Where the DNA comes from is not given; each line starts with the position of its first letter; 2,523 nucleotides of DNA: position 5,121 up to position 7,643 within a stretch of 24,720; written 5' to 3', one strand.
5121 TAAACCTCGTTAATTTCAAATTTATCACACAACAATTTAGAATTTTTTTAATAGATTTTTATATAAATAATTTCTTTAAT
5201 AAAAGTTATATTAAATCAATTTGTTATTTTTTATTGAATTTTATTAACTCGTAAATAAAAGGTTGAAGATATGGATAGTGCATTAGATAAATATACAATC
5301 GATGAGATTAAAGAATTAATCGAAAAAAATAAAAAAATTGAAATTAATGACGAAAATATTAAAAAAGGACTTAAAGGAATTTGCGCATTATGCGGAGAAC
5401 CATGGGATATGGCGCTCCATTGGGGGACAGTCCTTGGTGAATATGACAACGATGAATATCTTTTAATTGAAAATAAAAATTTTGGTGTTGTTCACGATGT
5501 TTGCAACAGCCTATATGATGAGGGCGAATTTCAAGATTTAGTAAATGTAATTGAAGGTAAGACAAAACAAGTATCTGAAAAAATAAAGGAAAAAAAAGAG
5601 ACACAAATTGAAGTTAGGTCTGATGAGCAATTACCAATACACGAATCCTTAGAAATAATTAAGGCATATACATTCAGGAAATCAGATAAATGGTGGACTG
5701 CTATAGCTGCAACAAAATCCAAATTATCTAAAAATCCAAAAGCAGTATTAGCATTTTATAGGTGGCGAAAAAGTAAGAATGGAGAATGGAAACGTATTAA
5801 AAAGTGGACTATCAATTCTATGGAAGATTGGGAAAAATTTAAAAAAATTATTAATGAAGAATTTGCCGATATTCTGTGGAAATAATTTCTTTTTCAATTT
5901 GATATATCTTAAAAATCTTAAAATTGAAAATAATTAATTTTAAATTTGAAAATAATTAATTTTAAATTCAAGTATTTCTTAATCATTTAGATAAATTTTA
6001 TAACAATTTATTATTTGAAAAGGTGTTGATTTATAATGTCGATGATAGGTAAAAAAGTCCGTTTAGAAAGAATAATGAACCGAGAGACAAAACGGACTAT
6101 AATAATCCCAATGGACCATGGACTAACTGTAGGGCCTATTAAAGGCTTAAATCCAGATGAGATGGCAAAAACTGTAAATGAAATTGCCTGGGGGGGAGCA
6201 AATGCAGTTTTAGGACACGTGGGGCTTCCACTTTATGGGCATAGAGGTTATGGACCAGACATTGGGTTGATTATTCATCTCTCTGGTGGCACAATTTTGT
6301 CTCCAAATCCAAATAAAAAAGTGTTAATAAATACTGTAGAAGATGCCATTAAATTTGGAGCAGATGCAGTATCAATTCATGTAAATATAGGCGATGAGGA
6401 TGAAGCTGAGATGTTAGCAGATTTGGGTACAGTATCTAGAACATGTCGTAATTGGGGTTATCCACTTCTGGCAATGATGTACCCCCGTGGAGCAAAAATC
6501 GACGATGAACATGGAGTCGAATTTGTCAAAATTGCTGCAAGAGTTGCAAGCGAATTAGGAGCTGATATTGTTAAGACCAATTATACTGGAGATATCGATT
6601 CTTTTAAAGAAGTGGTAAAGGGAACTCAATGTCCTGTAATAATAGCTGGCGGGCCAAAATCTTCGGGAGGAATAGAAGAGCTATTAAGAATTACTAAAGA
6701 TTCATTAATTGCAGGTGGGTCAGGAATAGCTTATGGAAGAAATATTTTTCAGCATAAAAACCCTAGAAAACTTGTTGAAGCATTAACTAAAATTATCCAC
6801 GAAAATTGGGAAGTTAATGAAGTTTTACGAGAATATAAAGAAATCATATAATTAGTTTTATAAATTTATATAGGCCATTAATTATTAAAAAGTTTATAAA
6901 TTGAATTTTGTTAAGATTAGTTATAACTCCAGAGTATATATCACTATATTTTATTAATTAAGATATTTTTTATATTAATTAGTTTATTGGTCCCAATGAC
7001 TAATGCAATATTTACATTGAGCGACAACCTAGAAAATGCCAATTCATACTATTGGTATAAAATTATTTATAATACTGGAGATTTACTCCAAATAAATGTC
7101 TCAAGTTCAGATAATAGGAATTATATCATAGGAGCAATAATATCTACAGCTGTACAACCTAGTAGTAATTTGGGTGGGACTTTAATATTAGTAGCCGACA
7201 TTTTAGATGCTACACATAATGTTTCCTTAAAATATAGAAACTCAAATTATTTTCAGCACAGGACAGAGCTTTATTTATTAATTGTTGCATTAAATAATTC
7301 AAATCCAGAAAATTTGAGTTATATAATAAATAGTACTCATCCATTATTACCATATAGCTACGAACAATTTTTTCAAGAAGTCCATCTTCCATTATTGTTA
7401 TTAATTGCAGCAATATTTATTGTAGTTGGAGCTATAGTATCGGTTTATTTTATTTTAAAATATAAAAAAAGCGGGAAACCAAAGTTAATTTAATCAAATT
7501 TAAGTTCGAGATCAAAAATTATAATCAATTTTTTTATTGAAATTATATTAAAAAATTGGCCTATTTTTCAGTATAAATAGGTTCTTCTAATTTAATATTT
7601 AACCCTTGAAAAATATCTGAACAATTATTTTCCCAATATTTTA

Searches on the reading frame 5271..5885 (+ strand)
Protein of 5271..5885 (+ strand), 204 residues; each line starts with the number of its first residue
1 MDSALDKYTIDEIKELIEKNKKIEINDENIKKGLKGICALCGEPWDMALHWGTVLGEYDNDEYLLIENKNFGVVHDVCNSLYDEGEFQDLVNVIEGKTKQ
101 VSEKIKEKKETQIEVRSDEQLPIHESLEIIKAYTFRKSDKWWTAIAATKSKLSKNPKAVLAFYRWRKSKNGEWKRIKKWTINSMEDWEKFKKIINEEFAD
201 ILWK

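Call 3: search_protein_families(library=pfam, proteins=[window:5271-5885:+], max_evalue=1)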
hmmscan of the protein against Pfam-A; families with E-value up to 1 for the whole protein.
window:5271-5885:+ (204 aa): 2 families
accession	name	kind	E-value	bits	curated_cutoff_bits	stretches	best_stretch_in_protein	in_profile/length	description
PF15022.11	DUF4522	-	0.0074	16.8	27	1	29-78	10-59/117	Protein of unknown function (DUF4522)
PF17793.6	AHD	-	0.094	13.2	27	0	77-98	11-32/61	ANC1 homology domain (AHD)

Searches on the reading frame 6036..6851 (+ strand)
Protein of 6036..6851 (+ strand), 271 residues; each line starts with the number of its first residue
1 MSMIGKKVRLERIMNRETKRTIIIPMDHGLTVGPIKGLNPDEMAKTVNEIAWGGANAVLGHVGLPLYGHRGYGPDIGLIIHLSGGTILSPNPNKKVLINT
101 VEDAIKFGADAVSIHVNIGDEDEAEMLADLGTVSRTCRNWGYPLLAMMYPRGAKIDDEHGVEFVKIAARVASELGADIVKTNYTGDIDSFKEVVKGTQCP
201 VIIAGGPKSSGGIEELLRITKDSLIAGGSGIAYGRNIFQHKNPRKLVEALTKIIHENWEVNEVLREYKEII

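Call 3: search_protein_families(library=pfam, proteins=[window:6036-6851:+], max_evalue=1)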
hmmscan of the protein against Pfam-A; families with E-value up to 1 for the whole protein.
window:6036-6851:+ (271 aa): 3 families
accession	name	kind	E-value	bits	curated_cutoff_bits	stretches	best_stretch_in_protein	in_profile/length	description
PF01791.15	DeoC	-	1.4e-60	205.2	23.8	1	21-240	1-229/229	DeoC/LacD family aldolase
PF00215.30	OMPdecase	-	0.043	14.2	27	1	100-249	66-220/221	Orotidine 5'-phosphate decarboxylase / HUMPS family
PF00977.27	His_biosynth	-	0.098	12.5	23.6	1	186-227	178-219/228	Histidine biosynthesis protein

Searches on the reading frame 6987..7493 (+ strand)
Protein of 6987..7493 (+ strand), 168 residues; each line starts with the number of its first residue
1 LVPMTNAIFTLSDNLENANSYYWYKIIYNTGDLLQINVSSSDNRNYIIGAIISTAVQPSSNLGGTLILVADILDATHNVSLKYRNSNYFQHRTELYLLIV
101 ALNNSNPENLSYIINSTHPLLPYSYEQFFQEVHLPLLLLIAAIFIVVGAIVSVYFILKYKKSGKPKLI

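Call 3: search_protein_families(library=pfam, proteins=[window:6987-7493:+], max_evalue=1)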
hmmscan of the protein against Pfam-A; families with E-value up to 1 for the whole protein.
window:6987-7493:+ (168 aa): 4 families
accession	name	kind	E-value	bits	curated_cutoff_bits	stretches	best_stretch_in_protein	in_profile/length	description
PF06305.16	LapA_dom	-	0.058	13.7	28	1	129-161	12-47/64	Lipopolysaccharide assembly protein A domain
PF03600.22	CitMHS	-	0.09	12.3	31.9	1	126-151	240-265/336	Citrate transporter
PF18303.6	Saf_2TM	-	0.099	12.9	29.5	1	89-167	24-102/152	SAVED-fused 2TM effector domain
PF02009.21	RIFIN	-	0.52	10.6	32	1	128-164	278-314/327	Rifin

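Call 45: search_protein_families(library=padloc, proteins=[window:6987-7493:+], max_evalue=1)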
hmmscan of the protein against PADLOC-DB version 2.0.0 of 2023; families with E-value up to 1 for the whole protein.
window:6987-7493:+ (168 aa): 0 families
